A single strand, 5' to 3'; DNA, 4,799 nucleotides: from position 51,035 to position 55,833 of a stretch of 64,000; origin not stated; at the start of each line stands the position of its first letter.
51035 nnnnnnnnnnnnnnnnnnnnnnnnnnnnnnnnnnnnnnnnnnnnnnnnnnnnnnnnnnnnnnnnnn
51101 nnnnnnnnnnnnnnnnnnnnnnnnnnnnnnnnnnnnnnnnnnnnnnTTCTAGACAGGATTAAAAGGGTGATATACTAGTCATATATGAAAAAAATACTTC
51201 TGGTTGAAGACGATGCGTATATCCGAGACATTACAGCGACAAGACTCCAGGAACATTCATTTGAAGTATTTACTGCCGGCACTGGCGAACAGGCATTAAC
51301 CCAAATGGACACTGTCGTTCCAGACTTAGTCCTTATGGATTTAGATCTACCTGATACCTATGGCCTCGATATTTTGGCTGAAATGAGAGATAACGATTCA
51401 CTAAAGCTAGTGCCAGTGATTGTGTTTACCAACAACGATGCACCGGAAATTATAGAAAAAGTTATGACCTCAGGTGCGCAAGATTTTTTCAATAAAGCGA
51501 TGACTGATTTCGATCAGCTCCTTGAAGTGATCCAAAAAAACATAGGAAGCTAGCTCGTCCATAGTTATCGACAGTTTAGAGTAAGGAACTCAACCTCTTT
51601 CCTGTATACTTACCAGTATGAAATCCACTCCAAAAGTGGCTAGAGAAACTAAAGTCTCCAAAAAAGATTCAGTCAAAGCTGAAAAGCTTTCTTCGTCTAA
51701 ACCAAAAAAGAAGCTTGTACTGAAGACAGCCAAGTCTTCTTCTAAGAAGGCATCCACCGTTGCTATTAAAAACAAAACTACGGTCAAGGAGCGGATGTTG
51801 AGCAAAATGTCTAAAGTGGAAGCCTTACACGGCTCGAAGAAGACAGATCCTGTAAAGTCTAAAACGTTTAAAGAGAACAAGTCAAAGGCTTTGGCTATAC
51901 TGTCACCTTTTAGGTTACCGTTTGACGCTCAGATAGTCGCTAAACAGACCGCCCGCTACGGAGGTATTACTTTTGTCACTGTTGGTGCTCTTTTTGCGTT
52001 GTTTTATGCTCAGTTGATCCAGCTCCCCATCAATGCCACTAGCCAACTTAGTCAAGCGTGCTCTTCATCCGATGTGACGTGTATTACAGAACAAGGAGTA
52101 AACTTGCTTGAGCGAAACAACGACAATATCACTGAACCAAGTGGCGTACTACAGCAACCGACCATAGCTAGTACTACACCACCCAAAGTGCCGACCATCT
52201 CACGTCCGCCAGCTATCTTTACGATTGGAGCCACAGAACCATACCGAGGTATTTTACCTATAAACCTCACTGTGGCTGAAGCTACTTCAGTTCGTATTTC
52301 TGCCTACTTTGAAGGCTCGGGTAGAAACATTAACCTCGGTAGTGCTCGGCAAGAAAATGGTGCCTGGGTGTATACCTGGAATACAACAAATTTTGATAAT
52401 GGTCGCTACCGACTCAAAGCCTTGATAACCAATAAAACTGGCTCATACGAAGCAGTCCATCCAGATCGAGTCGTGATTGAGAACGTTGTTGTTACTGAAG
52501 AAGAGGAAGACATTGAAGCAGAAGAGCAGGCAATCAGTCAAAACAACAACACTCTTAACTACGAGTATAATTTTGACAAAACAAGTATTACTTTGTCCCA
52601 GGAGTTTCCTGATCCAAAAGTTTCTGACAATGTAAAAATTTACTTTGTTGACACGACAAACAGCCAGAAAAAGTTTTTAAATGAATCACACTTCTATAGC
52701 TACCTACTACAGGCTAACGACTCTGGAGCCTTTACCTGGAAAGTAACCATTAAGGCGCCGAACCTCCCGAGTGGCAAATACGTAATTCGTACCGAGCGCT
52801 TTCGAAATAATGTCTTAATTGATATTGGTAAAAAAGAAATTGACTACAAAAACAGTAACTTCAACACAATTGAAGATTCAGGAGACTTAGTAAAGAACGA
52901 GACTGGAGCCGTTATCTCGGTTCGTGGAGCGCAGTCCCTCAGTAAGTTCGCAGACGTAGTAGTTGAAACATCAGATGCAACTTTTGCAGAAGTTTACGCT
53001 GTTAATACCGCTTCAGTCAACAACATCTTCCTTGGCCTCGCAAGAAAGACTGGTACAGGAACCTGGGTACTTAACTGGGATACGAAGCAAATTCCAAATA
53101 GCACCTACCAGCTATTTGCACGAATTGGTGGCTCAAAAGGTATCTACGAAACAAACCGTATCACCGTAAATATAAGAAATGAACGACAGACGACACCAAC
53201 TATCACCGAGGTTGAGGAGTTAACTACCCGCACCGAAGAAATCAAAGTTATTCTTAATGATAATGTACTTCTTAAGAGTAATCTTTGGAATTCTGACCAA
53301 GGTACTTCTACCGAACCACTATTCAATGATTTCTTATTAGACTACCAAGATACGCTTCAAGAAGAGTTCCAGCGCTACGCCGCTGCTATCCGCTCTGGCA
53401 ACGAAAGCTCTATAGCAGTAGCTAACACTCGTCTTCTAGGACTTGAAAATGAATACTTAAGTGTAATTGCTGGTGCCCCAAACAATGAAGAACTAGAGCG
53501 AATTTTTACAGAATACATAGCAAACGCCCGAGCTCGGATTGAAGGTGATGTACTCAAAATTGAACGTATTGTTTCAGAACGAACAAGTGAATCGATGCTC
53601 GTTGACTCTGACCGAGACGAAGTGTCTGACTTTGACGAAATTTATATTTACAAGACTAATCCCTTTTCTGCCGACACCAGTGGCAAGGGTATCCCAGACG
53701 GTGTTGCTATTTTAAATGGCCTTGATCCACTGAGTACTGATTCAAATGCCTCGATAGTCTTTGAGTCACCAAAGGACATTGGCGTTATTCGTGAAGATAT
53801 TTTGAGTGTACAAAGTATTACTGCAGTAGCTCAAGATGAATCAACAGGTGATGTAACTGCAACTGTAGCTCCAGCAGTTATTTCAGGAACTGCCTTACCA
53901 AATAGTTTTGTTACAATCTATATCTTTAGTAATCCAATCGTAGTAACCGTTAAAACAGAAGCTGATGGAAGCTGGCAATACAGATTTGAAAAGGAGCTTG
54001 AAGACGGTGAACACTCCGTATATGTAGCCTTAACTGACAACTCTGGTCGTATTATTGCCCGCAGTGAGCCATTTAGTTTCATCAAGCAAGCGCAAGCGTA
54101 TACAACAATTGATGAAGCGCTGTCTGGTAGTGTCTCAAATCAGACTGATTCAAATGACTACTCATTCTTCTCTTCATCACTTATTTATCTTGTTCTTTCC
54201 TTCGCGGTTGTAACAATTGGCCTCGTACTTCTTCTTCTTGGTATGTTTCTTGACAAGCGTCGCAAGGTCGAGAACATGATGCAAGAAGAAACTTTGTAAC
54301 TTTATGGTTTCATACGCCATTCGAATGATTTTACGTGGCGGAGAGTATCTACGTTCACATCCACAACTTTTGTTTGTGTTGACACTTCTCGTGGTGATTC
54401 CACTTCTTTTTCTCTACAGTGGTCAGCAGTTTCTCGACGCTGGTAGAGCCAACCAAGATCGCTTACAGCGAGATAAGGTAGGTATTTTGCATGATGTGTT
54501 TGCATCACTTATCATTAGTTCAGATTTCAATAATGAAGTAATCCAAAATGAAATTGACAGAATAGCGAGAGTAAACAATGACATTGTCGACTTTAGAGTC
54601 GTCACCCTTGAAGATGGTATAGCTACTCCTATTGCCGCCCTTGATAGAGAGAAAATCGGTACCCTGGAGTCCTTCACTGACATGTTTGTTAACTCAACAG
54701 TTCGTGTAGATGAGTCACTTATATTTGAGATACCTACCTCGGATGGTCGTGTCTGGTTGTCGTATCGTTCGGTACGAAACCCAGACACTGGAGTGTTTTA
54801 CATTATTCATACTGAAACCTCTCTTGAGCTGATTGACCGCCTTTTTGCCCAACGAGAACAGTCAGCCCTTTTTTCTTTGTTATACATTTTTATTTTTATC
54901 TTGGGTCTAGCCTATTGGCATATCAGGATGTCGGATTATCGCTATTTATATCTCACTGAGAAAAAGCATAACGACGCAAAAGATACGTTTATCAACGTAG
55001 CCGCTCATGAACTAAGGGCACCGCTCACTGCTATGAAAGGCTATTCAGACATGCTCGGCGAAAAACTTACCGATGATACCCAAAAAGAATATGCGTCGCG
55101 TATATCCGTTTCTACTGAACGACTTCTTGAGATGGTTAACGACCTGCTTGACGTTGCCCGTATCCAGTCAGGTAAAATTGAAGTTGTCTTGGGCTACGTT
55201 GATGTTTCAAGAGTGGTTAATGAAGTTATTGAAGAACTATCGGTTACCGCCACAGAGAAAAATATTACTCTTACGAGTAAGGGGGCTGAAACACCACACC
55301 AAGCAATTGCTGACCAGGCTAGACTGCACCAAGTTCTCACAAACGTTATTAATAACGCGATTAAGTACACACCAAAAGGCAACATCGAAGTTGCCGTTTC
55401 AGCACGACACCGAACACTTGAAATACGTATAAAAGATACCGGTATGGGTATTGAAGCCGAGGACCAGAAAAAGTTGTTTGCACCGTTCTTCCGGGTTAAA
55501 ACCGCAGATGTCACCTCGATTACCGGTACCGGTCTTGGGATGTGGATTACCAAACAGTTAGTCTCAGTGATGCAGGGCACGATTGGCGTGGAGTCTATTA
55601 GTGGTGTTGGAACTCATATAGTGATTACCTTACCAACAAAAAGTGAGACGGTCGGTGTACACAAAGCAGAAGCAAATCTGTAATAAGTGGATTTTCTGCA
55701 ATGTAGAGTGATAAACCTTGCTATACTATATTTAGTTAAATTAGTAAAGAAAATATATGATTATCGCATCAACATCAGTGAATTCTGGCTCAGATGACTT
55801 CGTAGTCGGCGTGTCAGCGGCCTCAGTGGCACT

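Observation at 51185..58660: Signalling island inserted between uvrB and uvrA: receiver, giant membrane protein, sensor kinase, FIST protein, cytoplasmic kinase, dual-receiver regulator, with no output domain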

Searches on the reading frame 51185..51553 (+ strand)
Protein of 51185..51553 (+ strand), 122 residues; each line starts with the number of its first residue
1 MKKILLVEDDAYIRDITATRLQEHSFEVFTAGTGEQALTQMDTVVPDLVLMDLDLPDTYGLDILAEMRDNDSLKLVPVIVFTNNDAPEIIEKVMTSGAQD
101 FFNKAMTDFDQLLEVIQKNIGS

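Call 3: search_protein_families(library=pfam, proteins=[window:51185-51553:+], max_evalue=0.01)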
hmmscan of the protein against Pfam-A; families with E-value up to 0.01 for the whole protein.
window:51185-51553:+ (122 aa): 1 family
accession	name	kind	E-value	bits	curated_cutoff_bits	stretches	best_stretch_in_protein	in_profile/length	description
PF00072.30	Response_reg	-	3.3e-23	82.4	30.2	1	4-116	1-110/111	Response regulator receiver domain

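Call 16: search_protein_families(library=ncbifam, proteins=[window:51185-51553:+], max_evalue=0.01)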
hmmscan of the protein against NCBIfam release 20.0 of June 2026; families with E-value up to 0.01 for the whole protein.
window:51185-51553:+ (122 aa): 96 families (the best 25 are shown)
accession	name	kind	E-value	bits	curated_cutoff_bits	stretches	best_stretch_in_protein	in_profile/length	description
TIGR02154.1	PhoB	equivalog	9.2e-18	64.4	296.2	1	2-106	3-107/226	phosphate regulon transcriptional regulator PhoB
NF007969.0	PRK10693.1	equivalog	9.3e-18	64.3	329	1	2-116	8-120/337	two-component system response regulator RssB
NF040534.1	resp_reg_YycF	equivalog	6.8e-16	58.2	340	1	2-109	1-105/231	response regulator YycF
NF045717.1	DVU0259_DivK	exception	8.5e-16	58.2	160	1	2-121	3-117/117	DVU0259 family response regulator domain-containing protein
NF041946.1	LuxO_transreg_Vib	equivalog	1.3e-15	57.2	800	1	6-113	1-105/463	quorum-sensing sigma-54 dependent transcriptional regulator LuxO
NF008469.0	PRK11361.1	equivalog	6.1e-15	54.9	714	1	2-119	5-119/461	acetoacetate metabolism transcriptional regulator AtoC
NF045944.1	ResRegRpaBCyano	equivalog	7.2e-15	55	330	1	5-106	1-99/229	response regulator transcription factor RpaB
NF041733.1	resp_reg_CseB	equivalog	7.2e-15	55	350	1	3-106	2-102/228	two-component system response regulator CseB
NF041866.1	EpsW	equivalog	1e-14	54.2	200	1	1-108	5-114/131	exopolysaccharide biosynthesis response regulator EpsW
NF040689.1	MtrAB_MtrA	equivalog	1.1e-14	54.3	300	1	4-108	1-102/219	MtrAB system response regulator MtrA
NF045505.1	RR_RssB_Pseudo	equivalog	1.4e-14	53.9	700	1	3-117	7-119/394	two-component system response regulator RssB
NF051870.1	NAssimRespRegNtrX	equivalog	1.6e-14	53.7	600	1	1-119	1-118/452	nitrogen assimilation response regulator NtrX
NF007135.0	PRK09581.1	equivalog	1.9e-14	53.3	474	1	2-110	3-111/457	PleD family two-component system response regulator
NF007820.0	PRK10529.1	equivalog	1.9e-13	50.3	325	1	1-106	1-103/225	two-component system response regulator KdpE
NF038297.2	hybrid_HK_HrmK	equivalog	2e-13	49.9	725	1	2-118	491-606/607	hybrid histidine kinase/response regulator HrmK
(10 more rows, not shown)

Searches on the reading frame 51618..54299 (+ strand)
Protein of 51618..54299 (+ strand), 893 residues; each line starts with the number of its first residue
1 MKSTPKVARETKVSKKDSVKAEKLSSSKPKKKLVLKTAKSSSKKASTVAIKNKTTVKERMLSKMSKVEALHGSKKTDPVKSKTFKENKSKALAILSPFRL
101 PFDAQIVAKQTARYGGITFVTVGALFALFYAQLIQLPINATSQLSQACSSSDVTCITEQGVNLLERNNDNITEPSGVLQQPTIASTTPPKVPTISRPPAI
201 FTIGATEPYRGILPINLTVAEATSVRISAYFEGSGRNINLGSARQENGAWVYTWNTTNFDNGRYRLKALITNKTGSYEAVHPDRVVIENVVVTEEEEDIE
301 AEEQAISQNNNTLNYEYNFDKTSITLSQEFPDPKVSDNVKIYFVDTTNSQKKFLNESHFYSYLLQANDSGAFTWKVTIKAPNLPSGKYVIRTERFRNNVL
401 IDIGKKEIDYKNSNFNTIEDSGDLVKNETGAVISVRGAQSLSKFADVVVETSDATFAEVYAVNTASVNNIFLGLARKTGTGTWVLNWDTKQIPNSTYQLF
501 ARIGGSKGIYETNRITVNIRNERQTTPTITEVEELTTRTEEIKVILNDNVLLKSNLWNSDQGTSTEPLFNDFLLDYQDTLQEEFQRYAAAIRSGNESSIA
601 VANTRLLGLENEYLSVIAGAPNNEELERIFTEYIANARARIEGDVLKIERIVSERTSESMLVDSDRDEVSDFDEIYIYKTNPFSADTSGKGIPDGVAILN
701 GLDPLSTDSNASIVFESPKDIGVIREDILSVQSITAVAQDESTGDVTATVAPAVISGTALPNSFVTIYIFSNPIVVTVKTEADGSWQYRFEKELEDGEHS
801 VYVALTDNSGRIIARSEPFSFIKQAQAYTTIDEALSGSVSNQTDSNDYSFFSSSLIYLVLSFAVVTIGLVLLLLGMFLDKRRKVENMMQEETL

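Call 3: search_protein_families(library=pfam, proteins=[window:51618-54299:+], max_evalue=0.01)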
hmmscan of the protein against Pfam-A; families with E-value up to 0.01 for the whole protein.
window:51618-54299:+ (893 aa): 2 families
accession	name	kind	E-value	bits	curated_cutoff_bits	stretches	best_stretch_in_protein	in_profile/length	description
PF19077.6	Big_13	-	4.3e-13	50.1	27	1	744-816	21-94/102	Bacterial Ig-like domain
PF17936.7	Big_6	-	0.00072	20.2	27.6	1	751-811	13-72/83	Bacterial Ig domain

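Call 16: search_protein_families(library=ncbifam, proteins=[window:51618-54299:+], max_evalue=0.01)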
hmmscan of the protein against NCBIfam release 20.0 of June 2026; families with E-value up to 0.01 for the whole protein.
window:51618-54299:+ (893 aa): 3 families
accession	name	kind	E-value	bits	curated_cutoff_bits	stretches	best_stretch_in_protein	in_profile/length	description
NF033510.3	Ca_tandemer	repeat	5.5e-08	33.1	50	1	732-810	13-93/96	Ca2+-stabilized repeat-containing adhesin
NF040520.1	Ig_like_BLP2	equivalog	5.7e-08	31.4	750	1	735-829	527-615/730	Ig-like repeat protein Blp2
NF047639.1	throspo3_MtsD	equivalog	0.0031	15.7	800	1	653-708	450-504/651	cell-cell cohesion protein MtsD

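Call 55: find_homologous_proteins(query=window:51618-54299:+, max_evalue=0.00001)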
Query window:51618-54299:+ (893 aa): 8 proteins with E <= 0.00001 among 8000 candidates.
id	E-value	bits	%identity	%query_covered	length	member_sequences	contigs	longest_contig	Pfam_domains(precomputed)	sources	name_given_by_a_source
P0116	0.0e+0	1944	100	100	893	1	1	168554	PF19077.7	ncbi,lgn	-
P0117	0.0e+0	1331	68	100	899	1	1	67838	PF17957.8,PF19077.7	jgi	jgi:hypothetical protein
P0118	2.4e-284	964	54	94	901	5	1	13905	PF19077.7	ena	-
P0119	1.4e-279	948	53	94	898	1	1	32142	PF19077.7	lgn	-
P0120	3.3e-275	933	50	96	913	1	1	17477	PF19077.7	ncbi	-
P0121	3.2e-267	907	49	97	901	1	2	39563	PF19077.7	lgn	-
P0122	3.1e-34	136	26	48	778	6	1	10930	PF18884.6,PF19077.7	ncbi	-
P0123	1.0e-28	118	24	56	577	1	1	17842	-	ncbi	-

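Call 71: predict_structure(alignment_id=A3)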
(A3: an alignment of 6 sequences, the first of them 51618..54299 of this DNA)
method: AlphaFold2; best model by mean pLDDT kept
length: 893 residues; sequences in the alignment: 6
mean_pLDDT: 54.6   pTM: 0.24
mean pLDDT of the five models: 54.6, 52.3, 50.9, 48.7, 48.2
residues with pLDDT >= 90: 27; 70-90: 286; 50-70: 159; < 50: 421
segments of 3 or more residues with pLDDT < 50: 1-191, 291-310, 365-369, 414-426, 523-563, 651-727, 737-751, 809-812, 822-860, 883-893
pLDDT, mean of each block of 10 residues (from residue 1): 26 27 27 26 24 29 30 27 25 27 36 36 41 36 36 35 30 26 30 72 77 87 90 83 86 86 91 87 81 34 41 74 80 78 78 77 50 77 75 80 80 40 44 77 79 83 70 79 81 81 79 82 44 40 34 34 59 72 71 65 77 74 75 74 61 39 27 25 27 24 29 26 42 53 37 64 64 60 71 53 58 54 37 27 29 40 61 63 43 30
secondary structure, 60 per line:
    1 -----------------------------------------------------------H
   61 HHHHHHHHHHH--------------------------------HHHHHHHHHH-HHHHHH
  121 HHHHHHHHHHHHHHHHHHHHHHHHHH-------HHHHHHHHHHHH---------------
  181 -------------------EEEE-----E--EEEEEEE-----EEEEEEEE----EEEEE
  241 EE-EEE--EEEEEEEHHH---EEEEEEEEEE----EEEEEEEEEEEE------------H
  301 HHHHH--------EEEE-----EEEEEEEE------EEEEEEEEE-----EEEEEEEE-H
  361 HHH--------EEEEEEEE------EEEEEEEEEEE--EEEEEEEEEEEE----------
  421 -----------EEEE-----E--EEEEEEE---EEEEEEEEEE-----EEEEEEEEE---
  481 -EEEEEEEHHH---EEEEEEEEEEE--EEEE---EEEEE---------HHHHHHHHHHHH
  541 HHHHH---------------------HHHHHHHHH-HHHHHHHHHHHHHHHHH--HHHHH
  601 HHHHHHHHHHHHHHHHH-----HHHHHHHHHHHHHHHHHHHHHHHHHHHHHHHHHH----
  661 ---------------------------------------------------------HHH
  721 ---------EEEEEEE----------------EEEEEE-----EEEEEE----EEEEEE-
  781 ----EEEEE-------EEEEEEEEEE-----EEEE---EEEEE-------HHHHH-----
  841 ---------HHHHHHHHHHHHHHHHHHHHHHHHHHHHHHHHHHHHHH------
elements in order (helices of 4 or more, strands of 3 or more residues): H60-71 H104-113 H115-146 H154-165 E200-203 E212-218 E224-231 E236-242 E244-246 E249-255 E262-271 E276-287 H300-305 E314-317 E323-330 E337-345 E351-358 H360-363 E372-379 E386-396 E399-410 E432-435 E444-450 E454-463 E469-477 E482-488 E495-505 E508-511 E515-519 H529-545 H567-575 H577-593 H596-617 H623-656 E730-736 E753-758 E764-769 E774-779 E785-789 E797-806 E812-815 E819-823 H831-835 H850-887
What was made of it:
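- Tried and rejected: The BIG structure has low overall confidence (pLDDT 54.6 from 6 sequences; call 71).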

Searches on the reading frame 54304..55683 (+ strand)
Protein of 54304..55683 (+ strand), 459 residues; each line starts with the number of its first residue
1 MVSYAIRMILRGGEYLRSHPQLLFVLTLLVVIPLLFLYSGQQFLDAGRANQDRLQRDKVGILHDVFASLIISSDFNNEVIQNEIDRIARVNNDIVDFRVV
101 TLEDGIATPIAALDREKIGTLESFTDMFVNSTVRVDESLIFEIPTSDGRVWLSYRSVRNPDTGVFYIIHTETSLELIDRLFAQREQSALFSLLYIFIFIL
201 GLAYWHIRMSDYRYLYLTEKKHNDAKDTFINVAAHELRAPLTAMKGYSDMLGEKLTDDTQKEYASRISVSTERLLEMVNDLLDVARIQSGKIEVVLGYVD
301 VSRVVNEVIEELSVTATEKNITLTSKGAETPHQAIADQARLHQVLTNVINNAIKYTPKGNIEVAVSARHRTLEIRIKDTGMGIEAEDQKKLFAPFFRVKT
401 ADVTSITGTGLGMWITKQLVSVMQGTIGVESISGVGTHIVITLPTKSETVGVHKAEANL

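Call 3: search_protein_families(library=pfam, proteins=[window:54304-55683:+], max_evalue=0.01)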
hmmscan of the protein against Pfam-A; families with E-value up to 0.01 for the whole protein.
window:54304-55683:+ (459 aa): 4 families
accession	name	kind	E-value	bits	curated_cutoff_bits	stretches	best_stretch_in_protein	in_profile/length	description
PF02518.31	HATPase_c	-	2.1e-27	96.2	26.4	1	337-446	2-110/111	Histidine kinase-, DNA gyrase B-, and HSP90-like ATPase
PF00512.31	HisKA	-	2.7e-20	72.6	26.9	1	225-290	1-66/66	His Kinase A (phospho-acceptor) domain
PF13581.12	HATPase_c_2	-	2.2e-05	24.9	27.4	1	344-423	39-112/127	Histidine kinase-like ATPase domain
PF13589.12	HATPase_c_3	-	0.0028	18.1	25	1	341-400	3-62/137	Histidine kinase-, DNA gyrase B-, and HSP90-like ATPase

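Call 16: search_protein_families(library=ncbifam, proteins=[window:54304-55683:+], max_evalue=0.01)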
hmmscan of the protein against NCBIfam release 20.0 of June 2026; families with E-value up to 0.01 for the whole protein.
window:54304-55683:+ (459 aa): 88 families (the best 25 are shown)
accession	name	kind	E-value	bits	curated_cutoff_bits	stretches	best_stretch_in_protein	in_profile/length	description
NF033092.0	HK_WalK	equivalog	1.5e-57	195.5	725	1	219-444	364-593/594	cell wall metabolism sensor histidine kinase WalK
NF046044.1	PnpS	equivalog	7.7e-55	186.5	400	1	220-444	164-390/390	two-component system histidine kinase PnpS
TIGR02956.1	TMAO_torS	equivalog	1.8e-54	185.2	676.5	1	221-446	459-683/967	TMAO reductase system sensor histidine kinase/response regulator TorS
NF008302.0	PRK11091.1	equivalog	1e-48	166.2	838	1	223-447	280-507/779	aerobic respiration two-component sensor histidine kinase ArcB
NF011874.0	PRK15347.1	equivalog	2.3e-48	165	852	1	221-447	393-616/921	two component system sensor kinase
NF038297.2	hybrid_HK_HrmK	equivalog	4.2e-47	161.1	725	1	220-449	229-461/607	hybrid histidine kinase/response regulator HrmK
NF041947.1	LuxQ_Vibrio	equivalog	8.8e-47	159.5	1200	1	225-450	471-701/843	quorum-sensing autoinducer 2 sensor kinase/phosphatase LuxQ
NF008318.0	PRK11107.1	equivalog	1.1e-45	156.2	890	1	225-450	292-523/920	two-component sensor histidine kinase BarA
TIGR02966.1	phoR_proteo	equivalog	1.4e-45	155.8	334.2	1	224-440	112-330/333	phosphate regulon sensor histidine kinase PhoR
NF008099.0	PRK10841.1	equivalog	4e-43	147.3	920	1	222-450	466-695/949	two-component system sensor histidine kinase RcsC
NF041735.1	hist_kin_RppB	equivalog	1.7e-42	145.7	400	1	189-444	183-438/438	two-component system sensor histidine kinase RppB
NF008468.0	PRK11360.1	equivalog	2.9e-40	138.2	646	1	233-449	403-612/616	two-component system sensor histidine kinase AtoS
NF047874.1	MASE3_PAS_HK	subfamily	4.5e-40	138.1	560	1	219-448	391-628/655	MASE3 domain-containing sensor histidine kinase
NF045901.1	HisKinLetSLeg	equivalog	6.9e-40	136.8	1650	1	222-440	289-513/906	two-component system sensor histidine kinase LetS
NF045595.1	HK_scytonemin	equivalog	2.1e-38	132.2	865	1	220-445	409-635/637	scytonemin biosynthesis sensor histidine kinase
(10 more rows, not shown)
